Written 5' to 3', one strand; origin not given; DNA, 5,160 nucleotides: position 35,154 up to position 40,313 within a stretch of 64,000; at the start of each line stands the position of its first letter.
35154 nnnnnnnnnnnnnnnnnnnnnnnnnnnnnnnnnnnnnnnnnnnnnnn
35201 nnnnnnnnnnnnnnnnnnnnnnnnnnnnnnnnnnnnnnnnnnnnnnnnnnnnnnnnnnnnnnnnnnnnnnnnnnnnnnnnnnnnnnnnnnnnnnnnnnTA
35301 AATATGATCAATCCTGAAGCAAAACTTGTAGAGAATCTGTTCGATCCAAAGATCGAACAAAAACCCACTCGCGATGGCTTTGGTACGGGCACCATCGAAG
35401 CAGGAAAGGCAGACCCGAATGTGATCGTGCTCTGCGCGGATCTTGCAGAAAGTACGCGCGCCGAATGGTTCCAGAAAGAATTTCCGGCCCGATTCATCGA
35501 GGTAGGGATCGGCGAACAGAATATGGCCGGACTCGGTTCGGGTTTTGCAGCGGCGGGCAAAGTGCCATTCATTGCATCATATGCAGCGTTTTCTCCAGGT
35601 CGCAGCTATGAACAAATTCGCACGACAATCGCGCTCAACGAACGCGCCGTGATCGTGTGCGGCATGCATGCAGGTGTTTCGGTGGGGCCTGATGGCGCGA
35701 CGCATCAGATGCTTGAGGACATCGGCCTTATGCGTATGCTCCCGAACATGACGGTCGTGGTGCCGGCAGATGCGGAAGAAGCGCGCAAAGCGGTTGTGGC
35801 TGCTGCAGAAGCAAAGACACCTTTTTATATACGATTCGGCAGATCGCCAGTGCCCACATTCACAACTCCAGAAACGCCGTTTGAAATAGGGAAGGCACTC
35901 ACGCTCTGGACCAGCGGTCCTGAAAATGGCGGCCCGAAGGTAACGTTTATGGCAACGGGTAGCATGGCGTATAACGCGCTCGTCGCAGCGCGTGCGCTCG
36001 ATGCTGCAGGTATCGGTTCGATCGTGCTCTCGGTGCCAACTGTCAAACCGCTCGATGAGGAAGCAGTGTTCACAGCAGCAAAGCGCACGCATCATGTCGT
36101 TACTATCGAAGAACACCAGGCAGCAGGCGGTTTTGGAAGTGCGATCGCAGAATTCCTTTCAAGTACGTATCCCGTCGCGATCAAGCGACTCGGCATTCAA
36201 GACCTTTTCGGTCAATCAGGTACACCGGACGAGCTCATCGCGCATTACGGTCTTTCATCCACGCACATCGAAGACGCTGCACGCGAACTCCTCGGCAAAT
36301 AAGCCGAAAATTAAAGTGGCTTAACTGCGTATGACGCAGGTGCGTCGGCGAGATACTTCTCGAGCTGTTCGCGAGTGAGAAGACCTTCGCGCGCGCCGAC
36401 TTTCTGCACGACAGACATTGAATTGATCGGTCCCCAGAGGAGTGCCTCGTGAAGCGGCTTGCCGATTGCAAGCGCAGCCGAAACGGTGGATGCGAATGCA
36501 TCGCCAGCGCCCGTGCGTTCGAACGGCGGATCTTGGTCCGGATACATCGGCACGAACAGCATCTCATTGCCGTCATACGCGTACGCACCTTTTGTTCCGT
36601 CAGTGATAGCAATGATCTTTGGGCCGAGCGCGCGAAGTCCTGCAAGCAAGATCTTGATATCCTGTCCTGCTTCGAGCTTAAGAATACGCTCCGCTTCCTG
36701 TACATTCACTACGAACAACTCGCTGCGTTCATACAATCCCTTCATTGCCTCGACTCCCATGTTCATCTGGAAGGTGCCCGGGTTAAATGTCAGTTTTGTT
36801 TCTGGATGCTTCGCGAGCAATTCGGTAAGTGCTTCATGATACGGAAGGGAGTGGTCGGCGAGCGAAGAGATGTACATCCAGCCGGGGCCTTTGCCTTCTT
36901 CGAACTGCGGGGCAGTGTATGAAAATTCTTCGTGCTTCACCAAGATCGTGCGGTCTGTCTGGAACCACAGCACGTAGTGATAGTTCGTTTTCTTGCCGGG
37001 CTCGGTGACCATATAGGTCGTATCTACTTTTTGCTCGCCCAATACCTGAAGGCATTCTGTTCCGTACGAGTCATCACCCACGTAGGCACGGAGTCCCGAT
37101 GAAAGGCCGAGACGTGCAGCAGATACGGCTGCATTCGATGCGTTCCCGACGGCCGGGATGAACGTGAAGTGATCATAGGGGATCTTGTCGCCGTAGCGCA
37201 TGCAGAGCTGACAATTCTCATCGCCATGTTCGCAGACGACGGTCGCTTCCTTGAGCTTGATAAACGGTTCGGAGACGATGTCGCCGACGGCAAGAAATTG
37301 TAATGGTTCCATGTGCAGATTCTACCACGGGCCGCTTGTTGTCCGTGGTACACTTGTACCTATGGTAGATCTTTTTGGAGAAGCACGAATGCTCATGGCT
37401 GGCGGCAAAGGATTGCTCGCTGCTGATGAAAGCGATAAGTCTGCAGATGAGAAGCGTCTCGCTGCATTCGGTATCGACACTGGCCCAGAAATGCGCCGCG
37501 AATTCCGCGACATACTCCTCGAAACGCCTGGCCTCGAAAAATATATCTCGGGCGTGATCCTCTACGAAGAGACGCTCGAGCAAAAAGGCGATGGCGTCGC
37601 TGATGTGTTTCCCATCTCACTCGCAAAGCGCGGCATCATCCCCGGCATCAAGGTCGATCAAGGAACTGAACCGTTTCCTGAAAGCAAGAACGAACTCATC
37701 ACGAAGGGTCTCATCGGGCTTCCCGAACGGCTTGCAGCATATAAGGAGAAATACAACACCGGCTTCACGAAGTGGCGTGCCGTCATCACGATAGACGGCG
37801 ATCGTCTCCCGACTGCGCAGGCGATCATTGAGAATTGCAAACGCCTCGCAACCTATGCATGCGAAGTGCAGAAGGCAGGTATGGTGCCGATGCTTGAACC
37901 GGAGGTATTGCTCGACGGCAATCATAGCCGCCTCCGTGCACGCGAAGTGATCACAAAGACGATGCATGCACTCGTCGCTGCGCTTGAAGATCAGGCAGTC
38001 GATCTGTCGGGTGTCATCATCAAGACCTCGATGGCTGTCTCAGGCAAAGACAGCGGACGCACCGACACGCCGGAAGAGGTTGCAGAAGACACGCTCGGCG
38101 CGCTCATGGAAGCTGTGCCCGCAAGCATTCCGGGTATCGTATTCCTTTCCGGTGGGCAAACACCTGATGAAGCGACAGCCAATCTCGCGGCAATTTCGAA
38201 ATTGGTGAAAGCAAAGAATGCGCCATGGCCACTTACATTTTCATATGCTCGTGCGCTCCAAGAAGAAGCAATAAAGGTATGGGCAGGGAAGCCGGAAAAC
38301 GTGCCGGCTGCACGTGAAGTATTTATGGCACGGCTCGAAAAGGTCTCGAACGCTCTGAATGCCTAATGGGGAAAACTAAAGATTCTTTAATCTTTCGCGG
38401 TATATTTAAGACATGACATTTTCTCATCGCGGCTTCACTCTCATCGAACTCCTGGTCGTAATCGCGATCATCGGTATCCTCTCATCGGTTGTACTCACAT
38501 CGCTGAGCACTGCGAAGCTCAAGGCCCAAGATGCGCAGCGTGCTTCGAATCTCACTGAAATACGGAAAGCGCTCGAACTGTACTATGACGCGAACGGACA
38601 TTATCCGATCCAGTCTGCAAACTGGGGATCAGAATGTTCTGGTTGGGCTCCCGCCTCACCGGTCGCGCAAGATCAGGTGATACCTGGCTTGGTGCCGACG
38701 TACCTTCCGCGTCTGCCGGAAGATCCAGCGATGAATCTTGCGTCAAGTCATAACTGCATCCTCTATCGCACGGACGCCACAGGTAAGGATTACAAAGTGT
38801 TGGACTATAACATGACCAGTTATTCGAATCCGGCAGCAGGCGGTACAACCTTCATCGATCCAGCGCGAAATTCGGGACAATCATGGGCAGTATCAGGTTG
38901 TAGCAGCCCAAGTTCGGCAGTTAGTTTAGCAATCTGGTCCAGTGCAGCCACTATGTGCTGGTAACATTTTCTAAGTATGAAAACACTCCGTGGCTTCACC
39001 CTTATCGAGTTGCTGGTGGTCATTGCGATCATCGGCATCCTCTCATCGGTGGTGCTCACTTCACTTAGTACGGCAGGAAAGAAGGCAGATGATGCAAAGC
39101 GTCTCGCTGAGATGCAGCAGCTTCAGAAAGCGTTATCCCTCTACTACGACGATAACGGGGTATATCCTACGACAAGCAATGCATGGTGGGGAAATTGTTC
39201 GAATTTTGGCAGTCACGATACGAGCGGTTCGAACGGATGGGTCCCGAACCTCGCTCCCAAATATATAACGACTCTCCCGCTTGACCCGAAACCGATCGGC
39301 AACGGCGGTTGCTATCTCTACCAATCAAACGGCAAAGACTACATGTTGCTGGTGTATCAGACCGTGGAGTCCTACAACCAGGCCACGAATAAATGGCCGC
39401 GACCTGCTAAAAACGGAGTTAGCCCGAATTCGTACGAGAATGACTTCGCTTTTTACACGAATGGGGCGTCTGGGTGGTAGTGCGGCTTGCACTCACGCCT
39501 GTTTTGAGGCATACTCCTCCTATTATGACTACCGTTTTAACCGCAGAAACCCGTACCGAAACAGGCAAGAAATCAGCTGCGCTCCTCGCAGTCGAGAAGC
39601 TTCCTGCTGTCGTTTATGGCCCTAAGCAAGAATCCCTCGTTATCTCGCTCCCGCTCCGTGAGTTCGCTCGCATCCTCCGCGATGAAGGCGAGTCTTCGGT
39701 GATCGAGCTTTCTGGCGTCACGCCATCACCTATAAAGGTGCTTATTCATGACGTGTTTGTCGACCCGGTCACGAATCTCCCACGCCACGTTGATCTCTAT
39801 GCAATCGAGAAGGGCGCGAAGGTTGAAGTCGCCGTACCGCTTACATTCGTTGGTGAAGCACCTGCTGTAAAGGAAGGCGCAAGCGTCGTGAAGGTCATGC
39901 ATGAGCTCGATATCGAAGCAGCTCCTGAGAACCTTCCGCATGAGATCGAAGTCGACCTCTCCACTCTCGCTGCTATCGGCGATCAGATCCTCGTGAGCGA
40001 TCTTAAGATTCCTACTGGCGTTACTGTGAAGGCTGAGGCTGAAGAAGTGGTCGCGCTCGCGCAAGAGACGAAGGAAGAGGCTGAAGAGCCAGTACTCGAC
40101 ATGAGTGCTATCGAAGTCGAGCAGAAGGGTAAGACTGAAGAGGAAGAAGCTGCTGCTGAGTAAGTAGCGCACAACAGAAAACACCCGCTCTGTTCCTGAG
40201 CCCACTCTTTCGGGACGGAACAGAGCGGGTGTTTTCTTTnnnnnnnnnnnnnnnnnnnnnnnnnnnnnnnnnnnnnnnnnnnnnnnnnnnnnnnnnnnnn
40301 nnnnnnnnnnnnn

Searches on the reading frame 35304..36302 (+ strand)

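Call 9: search_protein_families(library=pfam, proteins=[window:35304-36302:+], max_evalue=0.001)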
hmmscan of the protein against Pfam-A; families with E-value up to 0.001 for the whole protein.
window:35304-36302:+ (332 aa): 3 families
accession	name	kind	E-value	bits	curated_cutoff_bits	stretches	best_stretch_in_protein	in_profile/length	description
PF02779.29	Transket_pyr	-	1.6e-42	145.6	27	1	21-183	4-172/174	Transketolase, pyrimidine binding domain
PF02780.25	Transketolase_C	-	2.1e-28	99.2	25.9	1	209-322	8-124/124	Transketolase, C-terminal domain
PF22613.1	Transketolase_C_1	-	7.3e-07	29.8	27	1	208-317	9-112/113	Transketolase-like TK C-terminal domain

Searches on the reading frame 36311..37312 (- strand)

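Call 9: search_protein_families(library=pfam, proteins=[window:36311-37312:-], max_evalue=0.001)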
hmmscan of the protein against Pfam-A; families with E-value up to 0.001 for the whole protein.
window:36311-37312:- (333 aa): 2 families
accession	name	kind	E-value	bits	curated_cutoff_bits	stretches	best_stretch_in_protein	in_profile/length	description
PF00294.29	PfkB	-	1.7e-27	97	25.8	1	56-311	37-299/302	pfkB family carbohydrate kinase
PF08543.17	Phos_pyr_kin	-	0.00014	21.8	27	1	187-291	109-221/246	Phosphomethylpyrimidine kinase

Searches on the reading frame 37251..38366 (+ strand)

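Call 9: search_protein_families(library=pfam, proteins=[window:37251-38366:+], max_evalue=0.001)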
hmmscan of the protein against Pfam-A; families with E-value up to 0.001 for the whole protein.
window:37251-38366:+ (371 aa): 1 family
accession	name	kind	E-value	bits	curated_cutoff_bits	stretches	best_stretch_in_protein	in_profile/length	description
PF00274.25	Glycolytic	-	1.1e-98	330.8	22.2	1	42-368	3-324/349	Fructose-bisphosphate aldolase class-I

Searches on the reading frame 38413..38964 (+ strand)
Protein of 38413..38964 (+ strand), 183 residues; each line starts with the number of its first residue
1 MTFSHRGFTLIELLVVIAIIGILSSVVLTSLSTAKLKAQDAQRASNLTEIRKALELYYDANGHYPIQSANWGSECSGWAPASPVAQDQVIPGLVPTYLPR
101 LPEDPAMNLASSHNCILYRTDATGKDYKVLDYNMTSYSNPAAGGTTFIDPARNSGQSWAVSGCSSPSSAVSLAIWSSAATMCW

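Call 9: search_protein_families(library=pfam, proteins=[window:38413-38964:+], max_evalue=0.001)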
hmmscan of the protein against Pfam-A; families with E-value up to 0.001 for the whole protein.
window:38413-38964:+ (183 aa): 1 family
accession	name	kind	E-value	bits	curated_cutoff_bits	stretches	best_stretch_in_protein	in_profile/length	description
PF07963.17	N_methyl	-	7.9e-09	35.2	21.2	1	5-28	4-27/27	Prokaryotic N-terminal methylation motif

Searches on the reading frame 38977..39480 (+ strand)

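Call 9: search_protein_families(library=pfam, proteins=[window:38977-39480:+], max_evalue=0.001)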
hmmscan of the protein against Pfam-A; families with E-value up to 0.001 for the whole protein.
window:38977-39480:+ (167 aa): 1 family
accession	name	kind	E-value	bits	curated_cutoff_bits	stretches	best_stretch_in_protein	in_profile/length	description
PF07963.17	N_methyl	-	5.7e-08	32.5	21.2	1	2-27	2-27/27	Prokaryotic N-terminal methylation motif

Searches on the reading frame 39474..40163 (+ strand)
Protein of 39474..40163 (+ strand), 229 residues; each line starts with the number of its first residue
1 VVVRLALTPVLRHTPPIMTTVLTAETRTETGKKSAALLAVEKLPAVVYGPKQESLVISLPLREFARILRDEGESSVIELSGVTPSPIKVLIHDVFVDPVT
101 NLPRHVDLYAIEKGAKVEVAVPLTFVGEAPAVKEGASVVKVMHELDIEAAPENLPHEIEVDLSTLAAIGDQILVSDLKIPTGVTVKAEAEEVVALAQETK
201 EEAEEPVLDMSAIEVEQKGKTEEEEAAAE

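Call 9: search_protein_families(library=pfam, proteins=[window:39474-40163:+], max_evalue=0.001)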
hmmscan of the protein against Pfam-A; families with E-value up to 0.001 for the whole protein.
window:39474-40163:+ (229 aa): 2 families
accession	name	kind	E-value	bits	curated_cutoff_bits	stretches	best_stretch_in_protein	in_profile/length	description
PF14693.11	Ribosomal_TL5_C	-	6e-23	81.5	27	1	116-197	1-81/84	Ribosomal protein TL5, C-terminal domain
PF01386.24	Ribosomal_L25p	-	2.5e-15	57.1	23.6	1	22-108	1-82/82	Ribosomal L25p family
